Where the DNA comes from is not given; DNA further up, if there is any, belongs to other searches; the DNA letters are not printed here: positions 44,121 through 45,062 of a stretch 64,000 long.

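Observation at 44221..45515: Orphan RelA/SpoT-like (toxSAS/Tas1-like) enzyme with a separately transcribed acidic 104-aa neighbour: candidate undescribed toxin/neutraliser or defence module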

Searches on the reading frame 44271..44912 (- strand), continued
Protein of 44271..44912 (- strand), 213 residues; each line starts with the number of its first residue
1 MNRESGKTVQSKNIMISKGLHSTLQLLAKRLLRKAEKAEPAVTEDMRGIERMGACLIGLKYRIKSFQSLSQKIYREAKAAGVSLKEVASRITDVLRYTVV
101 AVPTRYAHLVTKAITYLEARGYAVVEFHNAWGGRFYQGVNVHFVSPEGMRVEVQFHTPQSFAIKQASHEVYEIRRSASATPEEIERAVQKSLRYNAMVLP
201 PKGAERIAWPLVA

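Call 45: fold_search(model_id=the predicted structure, library=pdb)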
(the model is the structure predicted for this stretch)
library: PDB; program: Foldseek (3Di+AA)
matches with E <= 10: 945; with E <= 0.001: 63
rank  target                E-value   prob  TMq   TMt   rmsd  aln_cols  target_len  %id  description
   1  8vx3_C                3.2e-14  1.00  0.78  0.81   2.6       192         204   27  Structure of an exported small alarmone synthetase from Streptomyces albidoflavus (released 2025-02-05)
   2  8vx3_B                8.7e-14  1.00  0.79  0.81   2.4       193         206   28  Structure of an exported small alarmone synthetase from Streptomyces albidoflavus (released 2025-02-05)
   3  8vx3_A                4.6e-13  1.00  0.76  0.80   2.8       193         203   25  Structure of an exported small alarmone synthetase from Streptomyces albidoflavus (released 2025-02-05)
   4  8vx3_D                6.4e-11  1.00  0.73  0.82   2.3       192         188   23  Structure of an exported small alarmone synthetase from Streptomyces albidoflavus (released 2025-02-05)
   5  6ox6_A                8.6e-07  1.00  0.46  0.50   6.0       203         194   15  Crystal structure of the complex between the Type VI effector Tas1 and its immunity protein (released 2019-09-18)
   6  7ztb_A                3.2e-06  1.00  0.45  0.31   7.8       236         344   12  Structure of the Salmonella tRNA pyrophosphokinase CapRel (released 2022-11-23)
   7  6ewz_A                4.0e-06  1.00  0.48  0.50   6.0       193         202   12  Crystal structure of RelP (SAS2) from Staphylococcus aureus bound to AMPCPP and GTP in the pre-catalytic state (released 2018-01-24)
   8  6fgj_A                4.3e-06  1.00  0.59  0.64   3.4       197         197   14  Crystal structure of the small alarmone synthethase 2 from Staphylococcus aureus (released 2018-02-07)
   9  5ded_F                4.3e-06  1.00  0.51  0.56   7.5       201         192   14  Crystal structure of the small alarmone synthethase 1 from Bacillus subtilis bound to its product pppGpp (released 2015-10-28)
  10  5ded_E                4.3e-06  1.00  0.50  0.55   5.2       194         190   13  Crystal structure of the small alarmone synthethase 1 from Bacillus subtilis bound to its product pppGpp (released 2015-10-28)
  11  3l9d_B                4.5e-06  1.00  0.47  0.51   5.8       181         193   12  The Crystal Structure of smu.1046c from Streptococcus mutans UA159 (released 2011-01-12)
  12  5dec_B                4.8e-06  1.00  0.56  0.61   4.0       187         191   16  Crystal structure of the small alarmone synthetase 1 from Bacillus subtilis (released 2015-10-28)
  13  6ewz_B                5.1e-06  1.00  0.48  0.51   5.9       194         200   13  Crystal structure of RelP (SAS2) from Staphylococcus aureus bound to AMPCPP and GTP in the pre-catalytic state (released 2018-01-24)
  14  7ztb_B                5.7e-06  1.00  0.40  0.27   9.6       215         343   12  Structure of the Salmonella tRNA pyrophosphokinase CapRel (released 2022-11-23)
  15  5ded_B                6.1e-06  1.00  0.54  0.60   4.4       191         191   15  Crystal structure of the small alarmone synthethase 1 from Bacillus subtilis bound to its product pppGpp (released 2015-10-28)
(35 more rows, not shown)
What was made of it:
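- On RSH (RelA/SpoT homologue) synthetase superfamily: 63 PDB matches at E<=1e-3; the 50 best listed are all RSH enzymes (call 45).
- On RelP/RelQ housekeeping SAS: TM is 0.5-0.6 against 0.8 for SaEAS (call 45).
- Closest known: Tas1/Apk1-Tis1. Same: Shared RSH synthetase fold (call 45).
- CapRel is among the structural matches (E 3e-6, call 45).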

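Call 70: search_protein_families(library=phrogs, proteins=[window:44271-44912:-], max_evalue=1)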
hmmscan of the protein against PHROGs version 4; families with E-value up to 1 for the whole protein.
window:44271-44912:- (213 aa): 6 families
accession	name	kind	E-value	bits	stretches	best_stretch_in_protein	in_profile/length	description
phrog_7625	-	head and packaging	2.8e-24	86.8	1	10-190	306-483/504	head morphogenesis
phrog_2859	-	unknown function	6.5e-15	55.1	1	59-172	547-662/740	-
phrog_28085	-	unknown function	0.15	13.2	0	60-76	46-62/67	-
phrog_8433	-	unknown function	0.18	12.9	1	93-132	2-40/79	-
phrog_35885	-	unknown function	0.21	11.8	1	53-99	53-98/290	-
phrog_22519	-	unknown function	0.26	12.4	0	111-134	14-37/64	-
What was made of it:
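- Closest known: Phage MuF-fused toxSAS. Same: PHROG E 2.8e-24 (call 70).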

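Call 85: search_dna_similar(query=window:44271-44912:-, collection=phages, mode=protein, max_evalue=0.001, max_rows=15)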
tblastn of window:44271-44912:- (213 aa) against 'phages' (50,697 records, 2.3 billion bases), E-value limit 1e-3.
Records with a match: 128; places in all: 129; records where one place covers at least 80% of the query: 0.
Best place of each record, by identity: <60% 128.
By first word of the organism name: Ralstonia 84; Streptococcus 35; Pasteurella 3; Mannheimia 2; Haemophilus 2; Aggregatibacter 2.
By host as written in the record: Ralstonia solanacearum 61; Ralstonia solanacearum Race 3, Biovar 1 6; Streptococcus pneumoniae 09B05356 2; Streptococcus pneumoniae 10B04751 2; Streptococcus pneumoniae isolate K13-810 2; Streptococcus pneumoniae 08B03577 2; Streptococcus pneumoniae 09B07772 2; Mannheimia haemolytica 1152A serotype A6 2; and 47 more.
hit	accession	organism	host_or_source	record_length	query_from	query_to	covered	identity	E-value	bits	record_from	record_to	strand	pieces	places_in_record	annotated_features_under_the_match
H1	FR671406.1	Streptococcus phage 040922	Streptococcus pneumoniae, strain 04-0922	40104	40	207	79%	35.7%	2e-21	97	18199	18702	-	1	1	Putative phage head morphogenesis protein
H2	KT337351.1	Streptococcus phage phiARI0455b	Streptococcus pneumoniae 09B13723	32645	40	207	79%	35.7%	2e-21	97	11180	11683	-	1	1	hypothetical protein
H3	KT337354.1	Streptococcus phage phiARI0462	Streptococcus pneumoniae 09B05356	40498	40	207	79%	35.7%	2e-21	97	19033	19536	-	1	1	hypothetical protein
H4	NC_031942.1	Streptococcus phage phiARI0462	Streptococcus pneumoniae 09B05356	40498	40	207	79%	35.7%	2e-21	97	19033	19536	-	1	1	minor head protein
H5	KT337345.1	Streptococcus phage phiARI0285-1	Streptococcus pneumoniae 10B01328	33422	40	207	79%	35.7%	3e-21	97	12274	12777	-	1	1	hypothetical protein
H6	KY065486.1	Streptococcus phage IPP46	Streptococcus pneumoniae 670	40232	40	207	79%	35.1%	4e-21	96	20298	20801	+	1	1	putative head morphogenesis protein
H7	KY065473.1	Streptococcus phage IPP32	Streptococcus pneumoniae SA39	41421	40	207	79%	33.9%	2e-19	91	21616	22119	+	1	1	putative head morphogenesis protein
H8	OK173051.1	Streptococcus phage SF39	Streptococcus pneumoniae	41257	40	207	79%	33.9%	4e-19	91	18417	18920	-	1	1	head morphogensis protein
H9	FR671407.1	Streptococcus phage 34117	Streptococcus pneumoniae, strain 34117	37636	40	207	79%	33.9%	5e-19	90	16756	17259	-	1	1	scaffold 2 | Putative phage head morphogenesis protein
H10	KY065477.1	Streptococcus phage IPP37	Streptococcus pneumoniae USA22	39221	40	207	79%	33.9%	5e-19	90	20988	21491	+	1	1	putative head morphogenesis protein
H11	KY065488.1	Streptococcus phage IPP50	Streptococcus pneumoniae 12F/3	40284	40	207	79%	33.9%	5e-19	90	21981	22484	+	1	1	putative head morphogenesis protein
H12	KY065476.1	Streptococcus phage IPP36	Streptococcus pneumoniae 22F/2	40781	40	207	79%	33.9%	5e-19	90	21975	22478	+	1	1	putative head morphogenesis protein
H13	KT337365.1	Streptococcus phage phiARI0746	Streptococcus pneumoniae 10B04751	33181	40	207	79%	33.9%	5e-19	90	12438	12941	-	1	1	hypothetical protein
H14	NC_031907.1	Streptococcus phage phiARI0746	Streptococcus pneumoniae 10B04751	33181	40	207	79%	33.9%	5e-19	90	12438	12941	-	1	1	minor head protein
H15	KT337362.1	Streptococcus phage phiARI0598b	Streptococcus pneumoniae 10B04316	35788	40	207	79%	33.9%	5e-19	90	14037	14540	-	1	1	hypothetical protein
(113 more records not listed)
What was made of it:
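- Closest known: Phage MuF-fused toxSAS. Same: 34-36% identity over residues 40-207 (call 85).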

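Call 86: get_annotated_region(hit=H4, flank=2500)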
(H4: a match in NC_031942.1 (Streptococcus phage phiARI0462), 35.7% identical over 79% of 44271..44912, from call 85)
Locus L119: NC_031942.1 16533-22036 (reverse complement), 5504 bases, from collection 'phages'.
description: Streptococcus phage phiARI0462, complete genome.
organism: Streptococcus phage phiARI0462 (NCBI taxid 1701826)
taxonomy: Viruses; Duplodnaviria; Heunggongvirae; Uroviricota; Caudoviricetes
host: Streptococcus pneumoniae 09B05356; source: -; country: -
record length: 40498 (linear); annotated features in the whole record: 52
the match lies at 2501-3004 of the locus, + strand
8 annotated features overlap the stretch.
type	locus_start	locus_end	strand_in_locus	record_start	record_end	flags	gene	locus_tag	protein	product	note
CDS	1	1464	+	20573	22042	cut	-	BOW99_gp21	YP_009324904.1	portal protein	Phage_prot_Gp6 domain protein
CDS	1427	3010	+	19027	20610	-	-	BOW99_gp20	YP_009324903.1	minor head protein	Phage_Mu_F domain protein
CDS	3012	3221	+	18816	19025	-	-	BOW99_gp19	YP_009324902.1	hypothetical protein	-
CDS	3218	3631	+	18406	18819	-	-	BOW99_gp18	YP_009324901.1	metal-dependent phosphohydrolase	-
CDS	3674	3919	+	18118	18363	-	-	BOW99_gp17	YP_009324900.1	hypothetical protein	-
CDS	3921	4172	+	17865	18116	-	-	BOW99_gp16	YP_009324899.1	DUF6275 family protein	-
CDS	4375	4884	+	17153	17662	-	-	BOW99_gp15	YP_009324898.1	head scaffolding protein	-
CDS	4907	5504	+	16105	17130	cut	-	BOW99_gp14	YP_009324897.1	major head protein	-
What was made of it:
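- Closest known: Phage MuF-fused toxSAS. Different: In those phages the toxin gene is followed, one small gene later, by an HD phosphohydrolase gene, which I infer to be the immunity gene (call 86).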
